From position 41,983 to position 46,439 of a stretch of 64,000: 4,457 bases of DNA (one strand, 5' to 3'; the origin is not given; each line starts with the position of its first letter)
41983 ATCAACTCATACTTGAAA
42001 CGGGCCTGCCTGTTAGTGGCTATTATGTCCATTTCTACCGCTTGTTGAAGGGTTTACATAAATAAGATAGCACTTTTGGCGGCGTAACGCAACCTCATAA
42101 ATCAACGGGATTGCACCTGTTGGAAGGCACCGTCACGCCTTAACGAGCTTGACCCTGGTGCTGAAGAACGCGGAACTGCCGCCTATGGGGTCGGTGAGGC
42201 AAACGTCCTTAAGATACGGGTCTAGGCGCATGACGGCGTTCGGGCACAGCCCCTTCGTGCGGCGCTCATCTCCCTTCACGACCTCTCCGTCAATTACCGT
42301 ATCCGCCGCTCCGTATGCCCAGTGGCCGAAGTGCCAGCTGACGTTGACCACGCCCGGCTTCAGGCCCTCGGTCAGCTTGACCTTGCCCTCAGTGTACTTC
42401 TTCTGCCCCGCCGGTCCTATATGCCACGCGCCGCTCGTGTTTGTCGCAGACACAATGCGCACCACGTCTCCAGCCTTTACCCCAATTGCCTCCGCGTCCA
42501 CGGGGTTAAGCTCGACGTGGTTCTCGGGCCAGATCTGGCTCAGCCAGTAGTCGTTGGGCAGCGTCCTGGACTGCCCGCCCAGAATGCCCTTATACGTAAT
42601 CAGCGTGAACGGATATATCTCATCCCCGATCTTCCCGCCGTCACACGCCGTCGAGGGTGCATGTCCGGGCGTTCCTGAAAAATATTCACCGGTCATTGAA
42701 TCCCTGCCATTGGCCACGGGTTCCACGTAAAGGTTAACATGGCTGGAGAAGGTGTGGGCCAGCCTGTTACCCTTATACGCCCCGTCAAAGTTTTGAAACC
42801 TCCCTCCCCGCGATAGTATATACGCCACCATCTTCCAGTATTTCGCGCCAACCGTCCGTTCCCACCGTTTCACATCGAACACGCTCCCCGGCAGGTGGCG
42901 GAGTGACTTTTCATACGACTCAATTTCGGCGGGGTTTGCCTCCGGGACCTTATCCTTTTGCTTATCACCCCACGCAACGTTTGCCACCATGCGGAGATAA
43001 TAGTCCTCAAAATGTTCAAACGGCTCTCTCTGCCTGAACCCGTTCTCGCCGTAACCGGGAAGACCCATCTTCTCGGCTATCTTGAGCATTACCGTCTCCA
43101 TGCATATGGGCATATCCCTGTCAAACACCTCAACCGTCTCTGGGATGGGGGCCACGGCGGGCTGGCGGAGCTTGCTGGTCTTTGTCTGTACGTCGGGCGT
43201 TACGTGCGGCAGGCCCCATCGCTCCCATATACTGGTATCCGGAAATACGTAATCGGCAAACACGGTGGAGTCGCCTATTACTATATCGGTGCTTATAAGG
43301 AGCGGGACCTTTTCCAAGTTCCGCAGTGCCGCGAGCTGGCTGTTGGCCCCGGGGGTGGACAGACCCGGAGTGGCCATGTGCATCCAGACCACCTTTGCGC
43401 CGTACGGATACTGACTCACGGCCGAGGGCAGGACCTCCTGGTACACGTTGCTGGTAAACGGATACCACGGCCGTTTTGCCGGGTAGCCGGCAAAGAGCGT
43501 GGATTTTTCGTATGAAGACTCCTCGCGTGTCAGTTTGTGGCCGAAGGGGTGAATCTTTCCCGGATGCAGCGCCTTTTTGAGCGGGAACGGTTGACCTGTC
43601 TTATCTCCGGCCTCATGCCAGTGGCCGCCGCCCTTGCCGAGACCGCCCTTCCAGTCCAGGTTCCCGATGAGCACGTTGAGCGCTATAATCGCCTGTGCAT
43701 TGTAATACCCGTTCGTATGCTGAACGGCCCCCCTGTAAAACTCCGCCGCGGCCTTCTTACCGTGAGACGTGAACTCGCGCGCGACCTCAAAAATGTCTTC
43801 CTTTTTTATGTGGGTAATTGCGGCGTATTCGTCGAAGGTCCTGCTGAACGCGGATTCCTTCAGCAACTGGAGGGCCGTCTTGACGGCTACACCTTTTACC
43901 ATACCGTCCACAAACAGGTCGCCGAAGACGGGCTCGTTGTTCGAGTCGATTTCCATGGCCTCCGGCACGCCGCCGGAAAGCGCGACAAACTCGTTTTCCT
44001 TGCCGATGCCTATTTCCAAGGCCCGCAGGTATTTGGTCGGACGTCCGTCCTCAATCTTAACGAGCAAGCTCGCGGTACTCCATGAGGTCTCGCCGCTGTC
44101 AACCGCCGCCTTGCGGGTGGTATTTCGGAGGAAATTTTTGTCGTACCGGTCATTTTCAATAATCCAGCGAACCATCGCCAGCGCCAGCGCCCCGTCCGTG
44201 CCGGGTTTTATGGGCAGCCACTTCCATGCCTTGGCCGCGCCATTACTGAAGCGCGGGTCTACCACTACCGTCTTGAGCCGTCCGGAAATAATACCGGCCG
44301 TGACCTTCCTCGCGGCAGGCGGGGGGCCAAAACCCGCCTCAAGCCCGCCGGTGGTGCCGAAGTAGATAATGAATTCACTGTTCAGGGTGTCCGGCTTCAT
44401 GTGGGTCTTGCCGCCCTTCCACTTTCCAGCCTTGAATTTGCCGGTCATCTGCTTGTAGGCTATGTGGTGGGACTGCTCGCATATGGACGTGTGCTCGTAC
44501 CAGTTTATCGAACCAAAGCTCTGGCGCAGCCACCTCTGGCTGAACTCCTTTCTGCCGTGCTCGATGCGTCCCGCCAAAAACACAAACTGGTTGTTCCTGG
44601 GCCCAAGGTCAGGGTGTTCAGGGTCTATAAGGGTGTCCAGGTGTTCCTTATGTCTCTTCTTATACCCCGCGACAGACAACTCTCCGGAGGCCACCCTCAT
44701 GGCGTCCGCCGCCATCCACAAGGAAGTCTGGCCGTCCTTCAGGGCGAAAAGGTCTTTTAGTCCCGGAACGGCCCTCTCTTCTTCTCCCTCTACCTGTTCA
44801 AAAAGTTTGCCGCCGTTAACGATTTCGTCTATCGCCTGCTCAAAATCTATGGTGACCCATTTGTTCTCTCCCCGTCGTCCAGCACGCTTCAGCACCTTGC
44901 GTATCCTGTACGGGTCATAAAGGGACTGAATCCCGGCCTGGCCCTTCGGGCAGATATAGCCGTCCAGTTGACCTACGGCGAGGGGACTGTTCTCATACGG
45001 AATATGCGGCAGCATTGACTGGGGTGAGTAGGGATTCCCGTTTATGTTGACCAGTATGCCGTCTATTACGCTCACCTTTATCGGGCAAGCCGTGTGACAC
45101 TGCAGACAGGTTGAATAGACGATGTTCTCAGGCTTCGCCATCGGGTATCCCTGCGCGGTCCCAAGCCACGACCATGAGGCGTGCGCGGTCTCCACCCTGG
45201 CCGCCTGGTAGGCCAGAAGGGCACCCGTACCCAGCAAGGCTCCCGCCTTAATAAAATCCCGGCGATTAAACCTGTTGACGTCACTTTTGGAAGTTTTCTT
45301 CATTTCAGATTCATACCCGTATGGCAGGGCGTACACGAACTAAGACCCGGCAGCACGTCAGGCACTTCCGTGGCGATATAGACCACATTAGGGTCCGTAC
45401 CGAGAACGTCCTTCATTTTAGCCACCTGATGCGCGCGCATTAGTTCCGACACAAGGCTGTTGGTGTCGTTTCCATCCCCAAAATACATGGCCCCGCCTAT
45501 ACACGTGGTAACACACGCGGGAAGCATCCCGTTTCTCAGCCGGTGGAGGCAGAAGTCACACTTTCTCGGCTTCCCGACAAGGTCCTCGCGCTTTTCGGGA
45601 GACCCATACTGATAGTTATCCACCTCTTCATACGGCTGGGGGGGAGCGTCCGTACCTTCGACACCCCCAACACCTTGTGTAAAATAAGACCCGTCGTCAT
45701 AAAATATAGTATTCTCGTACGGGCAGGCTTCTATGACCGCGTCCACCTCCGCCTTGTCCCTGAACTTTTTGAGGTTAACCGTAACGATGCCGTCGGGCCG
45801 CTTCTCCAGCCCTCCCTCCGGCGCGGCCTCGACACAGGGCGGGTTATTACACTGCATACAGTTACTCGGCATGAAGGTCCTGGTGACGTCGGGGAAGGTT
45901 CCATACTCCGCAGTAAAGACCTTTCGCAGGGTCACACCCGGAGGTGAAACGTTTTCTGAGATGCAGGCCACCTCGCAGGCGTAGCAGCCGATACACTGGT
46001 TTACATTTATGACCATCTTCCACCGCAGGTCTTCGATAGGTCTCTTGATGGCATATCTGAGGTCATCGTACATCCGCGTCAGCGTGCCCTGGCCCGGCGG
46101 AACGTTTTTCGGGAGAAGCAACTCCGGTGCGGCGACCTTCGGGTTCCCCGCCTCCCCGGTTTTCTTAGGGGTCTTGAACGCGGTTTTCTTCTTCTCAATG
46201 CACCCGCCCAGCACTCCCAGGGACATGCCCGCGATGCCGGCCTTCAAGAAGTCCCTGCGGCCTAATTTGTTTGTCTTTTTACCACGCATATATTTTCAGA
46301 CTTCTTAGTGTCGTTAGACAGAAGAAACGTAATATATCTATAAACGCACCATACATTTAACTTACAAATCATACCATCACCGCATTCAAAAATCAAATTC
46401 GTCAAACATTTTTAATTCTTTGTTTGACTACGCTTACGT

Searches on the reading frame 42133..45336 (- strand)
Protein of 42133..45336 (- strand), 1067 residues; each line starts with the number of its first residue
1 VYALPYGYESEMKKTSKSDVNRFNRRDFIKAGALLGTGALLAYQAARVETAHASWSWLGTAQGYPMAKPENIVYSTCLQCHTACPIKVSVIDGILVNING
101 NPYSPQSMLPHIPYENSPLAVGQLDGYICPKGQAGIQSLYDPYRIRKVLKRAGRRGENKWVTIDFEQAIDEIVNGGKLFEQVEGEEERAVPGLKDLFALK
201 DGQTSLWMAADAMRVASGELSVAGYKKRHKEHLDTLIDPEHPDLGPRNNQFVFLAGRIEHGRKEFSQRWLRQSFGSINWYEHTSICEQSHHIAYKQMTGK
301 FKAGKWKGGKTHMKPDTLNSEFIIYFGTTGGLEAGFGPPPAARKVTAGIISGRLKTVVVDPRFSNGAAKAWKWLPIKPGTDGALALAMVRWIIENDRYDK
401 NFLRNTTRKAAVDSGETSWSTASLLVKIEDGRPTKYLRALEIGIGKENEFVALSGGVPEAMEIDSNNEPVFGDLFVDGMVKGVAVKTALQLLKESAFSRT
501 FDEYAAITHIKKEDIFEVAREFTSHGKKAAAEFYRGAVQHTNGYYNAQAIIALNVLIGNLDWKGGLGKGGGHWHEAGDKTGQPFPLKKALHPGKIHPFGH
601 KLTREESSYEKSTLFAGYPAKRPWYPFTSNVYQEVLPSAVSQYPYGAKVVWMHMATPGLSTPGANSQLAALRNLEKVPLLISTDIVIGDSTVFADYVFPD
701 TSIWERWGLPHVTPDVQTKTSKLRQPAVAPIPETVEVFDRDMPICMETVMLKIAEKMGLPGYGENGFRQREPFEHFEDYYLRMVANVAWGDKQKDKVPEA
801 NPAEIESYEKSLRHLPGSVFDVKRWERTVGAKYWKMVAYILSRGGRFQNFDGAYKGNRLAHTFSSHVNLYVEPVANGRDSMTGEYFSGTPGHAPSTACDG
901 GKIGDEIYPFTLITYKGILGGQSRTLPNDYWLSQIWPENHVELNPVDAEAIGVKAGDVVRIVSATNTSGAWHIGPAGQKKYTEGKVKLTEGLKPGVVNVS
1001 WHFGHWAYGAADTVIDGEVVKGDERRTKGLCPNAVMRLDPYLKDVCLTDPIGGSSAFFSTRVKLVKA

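Call 25: search_protein_families(library=pfam, proteins=[window:42133-45336:-], max_evalue=0.0001)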
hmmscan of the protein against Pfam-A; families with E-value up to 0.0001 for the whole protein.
window:42133-45336:- (1067 aa): 3 families
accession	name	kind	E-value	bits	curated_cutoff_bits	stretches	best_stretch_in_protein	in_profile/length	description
PF00384.28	Molybdopterin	-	1.1e-12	48.1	24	1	348-709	132-319/353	Molybdopterin oxidoreductase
PF04879.21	Molybdop_Fe4S4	-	2.4e-06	27.9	22.7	1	72-141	3-55/55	Molybdopterin oxidoreductase Fe4S4 domain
PF01568.27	Molydop_binding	-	2.8e-06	27.7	26.8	1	912-1015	3-83/110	Molydopterin dinucleotide binding domain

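Call 72: search_solved_structures(query=window:42133-45336:-, max_evalue=0.00001)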
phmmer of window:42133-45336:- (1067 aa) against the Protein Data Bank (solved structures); distinct sequences matched with E-value up to 0.00001: 25.
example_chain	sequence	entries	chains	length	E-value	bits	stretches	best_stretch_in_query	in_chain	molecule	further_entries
2vpw_A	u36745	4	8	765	7.2e-28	100.1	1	350-405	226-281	THIOSULFATE REDUCTASE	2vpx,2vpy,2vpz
6cz7_A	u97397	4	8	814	4.5e-25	90.9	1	249-402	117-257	ArrA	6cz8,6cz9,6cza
5e7o_A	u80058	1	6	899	9.7e-18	66.6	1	309-408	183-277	DMSO reductase family type II enzyme, molybdopterin subunit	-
4ydd_A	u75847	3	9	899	1.1e-17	66.4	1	309-408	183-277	DMSO reductase family type II enzyme, molybdopterin subunit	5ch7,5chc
7bkb_D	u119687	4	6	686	1.6e-11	46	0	307-406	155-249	Formate dehydrogenase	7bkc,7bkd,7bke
7qv7_S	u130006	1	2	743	4.8e-10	41.1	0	902-963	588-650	Hydrogen dependent carbon dioxide reductase subunit FdhF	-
8cm4_A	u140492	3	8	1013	1.3e-09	39.7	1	307-565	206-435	Formate dehydrogenase, alpha subunit, selenocysteine-containing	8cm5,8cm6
9vap_A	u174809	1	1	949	1.5e-09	39.5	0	286-405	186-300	Formate dehydrogenase molybdopterin-binding subunit FdhA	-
9rjz_A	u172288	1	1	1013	1.6e-09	39.3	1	307-565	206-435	Formate dehydrogenase, alpha subunit, selenocysteine-containing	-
9qm0_A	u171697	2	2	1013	2.1e-09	39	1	307-565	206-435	Formate dehydrogenase, alpha subunit, selenocysteine-containing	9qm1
9rjy_A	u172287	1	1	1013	2.2e-09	38.9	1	307-565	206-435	Formate dehydrogenase, alpha subunit, selenocysteine-containing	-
8rcg_A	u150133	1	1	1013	2.3e-09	38.9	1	307-565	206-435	Formate dehydrogenase, alpha subunit, selenocysteine-containing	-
6sdr_A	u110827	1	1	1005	2.3e-09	38.9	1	307-565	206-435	Formate dehydrogenase, alpha subunit, selenocysteine-containing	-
6sdv_A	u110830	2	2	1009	2.3e-09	38.8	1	307-565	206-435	Formate dehydrogenase, alpha subunit, selenocysteine-containing,Formate dehydrogenase, alp | Formate dehydrogenase, alpha subunit, selenocysteine-containing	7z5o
8cm7_A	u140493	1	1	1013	2.3e-09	38.8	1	307-565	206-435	Formate dehydrogenase, alpha subunit, selenocysteine-containing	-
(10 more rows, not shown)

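Call 73: search_protein_families(library=ncbifam, proteins=[window:42133-45336:-], max_evalue=0.00001)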
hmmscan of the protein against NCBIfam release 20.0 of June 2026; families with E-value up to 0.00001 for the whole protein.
window:42133-45336:- (1067 aa): 22 families
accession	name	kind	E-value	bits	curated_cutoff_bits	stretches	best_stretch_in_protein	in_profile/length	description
NF011567.1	PRK14991.1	equivalog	8.2e-153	510.5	1750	2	228-1040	200-994/1022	tetrathionate reductase subunit TtrA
NF012032.0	PRK15488.1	equivalog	1.6e-56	191.8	694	3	269-405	157-279/759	thiosulfate reductase PhsA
TIGR02166.1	dmsA_ynfE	subfamily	6.6e-40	136.9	777.7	2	24-174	2-134/794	DMSO/selenate family reductase complex A subunit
NF041714.1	arsenate_red_ArrA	equivalog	3.3e-36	124.7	1600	3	250-403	152-292/848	arsenate respiratory reductase molybdopterin-containing subunit ArrA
TIGR03479.1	DMSO_red_II_alp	subfamily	1.5e-32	112.6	984.75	2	355-739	255-634/913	molybdopterin-dependent oxidoreductase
TIGR01591.1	Fdh-alpha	equivalog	3.5e-22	78.3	666.25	1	267-407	110-238/672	formate dehydrogenase subunit alpha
NF011566.1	PRK14990.1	exception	4.2e-21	74.7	1600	2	60-174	46-149/814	dimethylsulfoxide reductase subunit A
NF041513.1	formate_DH_Act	exception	4.2e-21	74.5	1400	2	307-412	200-300/1067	formate dehydrogenase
NF041884.1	selenate_YnfF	exception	9.8e-20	70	1650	1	352-404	243-296/798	selenate/tellurate reductase subunit YnfF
NF041885.1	selenate_YnfE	exception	4.1e-17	61.3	1675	1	354-404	252-303/805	selenate/tellurate reductase subunit YnfE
TIGR01553.1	formate-DH-alph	equivalog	8.8e-17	60.1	814.2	1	355-409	252-306/1009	formate dehydrogenase-N subunit alpha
NF047855.1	AssmNtatRedNasC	equivalog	5.9e-14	51.3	1100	0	357-409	213-265/708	assimilatory nitrate reductase catalytic subunit NasC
NF041783.2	mnquin_red_QrcB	equivalog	1.7e-13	49.7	440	0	306-396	189-281/695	menaquinone reductase molybdopterin-binding-like subunit QrcB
TIGR00509.1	bisC_fam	subfamily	2.4e-13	49.3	1017.55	1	355-407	206-259/772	molybdopterin guanine dinucleotide-containing S/N-oxide reductase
TIGR02164.1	torA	equivalog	2.8e-08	32.4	1465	0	939-992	709-759/824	trimethylamine-N-oxide reductase TorA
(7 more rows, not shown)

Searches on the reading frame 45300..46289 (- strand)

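Call 25: search_protein_families(library=pfam, proteins=[window:45300-46289:-], max_evalue=0.0001)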
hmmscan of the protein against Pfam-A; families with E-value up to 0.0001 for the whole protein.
window:45300-46289:- (329 aa): 1 family
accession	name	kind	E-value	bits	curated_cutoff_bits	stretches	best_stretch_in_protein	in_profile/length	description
PF13247.11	Fer4_11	-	4.4e-23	81.8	26.2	2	137-195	3-60/100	4Fe-4S dicluster domain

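Call 73: search_protein_families(library=ncbifam, proteins=[window:45300-46289:-], max_evalue=0.00001)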
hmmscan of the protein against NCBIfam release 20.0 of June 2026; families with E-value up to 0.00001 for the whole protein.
window:45300-46289:- (329 aa): 16 families
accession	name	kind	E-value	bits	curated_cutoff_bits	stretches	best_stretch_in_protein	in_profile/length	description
NF041715.1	arsenate_red_ArrB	equivalog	5.5e-36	124.3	450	1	89-306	2-226/233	arsenate respiratory reductase iron-sulfur subunit ArrB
NF011569.0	PRK14993.1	equivalog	8.2e-32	110.6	416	2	86-195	40-148/244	tetrathionate reductase subunit TtrB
TIGR03149.1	cyt_nit_nrfC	equivalog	1.9e-31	109.2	377.6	2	85-195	34-143/225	cytochrome c nitrite reductase Fe-S protein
NF045797.1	DsrO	equivalog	4.8e-30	104.7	200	2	239-305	169-234/235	sulfate reduction electron transfer complex DsrMKJOP subunit DsrO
TIGR03478.1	DMSO_red_II_bet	subfamily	5.2e-23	81.5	480.7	2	238-307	185-255/321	DMSO reductase family type II enzyme, iron-sulfur subunit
TIGR02951.1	DMSO_dmsB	equivalog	9.5e-22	77.7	214.1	1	93-198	5-116/161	DMSO/selenate family reductase complex B subunit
NF041782.1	mnquin_red_QrcC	equivalog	5.7e-19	68.7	400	1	90-307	1-227/239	menaquinone reductase iron-sulfur cluster-binding subunit QrcC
NF038355.1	FDH3_beta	equivalog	2.6e-17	63.4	240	1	90-282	3-173/180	formate dehydrogenase FDH3 subunit beta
NF042979.1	EthbenzDh_ebdB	equivalog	9.3e-17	60.9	740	2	242-306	211-276/354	ethylbenzene dehydrogenase subunit beta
TIGR01660.1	narH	equivalog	3.5e-14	52.1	524.05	1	122-196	161-233/492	nitrate reductase subunit beta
TIGR01582.1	FDH-beta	equivalog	9e-14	51.2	334.7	0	240-278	149-187/283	formate dehydrogenase subunit beta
NF008134.0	PRK10882.1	equivalog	1.1e-12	47.7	263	0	235-275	166-210/329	hydrogenase 2 operon protein HybA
NF045715.1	sulf_resp_HmcB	equivalog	5.1e-12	45.5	420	1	235-290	160-215/307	sulfate respiration complex iron-sulfur protein HmcB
NF009408.0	PRK12769.1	equivalog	2.2e-09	36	1003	1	93-191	6-99/659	formate-dependent uric acid utilization protein AegA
NF007658.0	PRK10330.1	equivalog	8.1e-09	35.2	260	0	93-192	6-102/181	electron transport protein HydN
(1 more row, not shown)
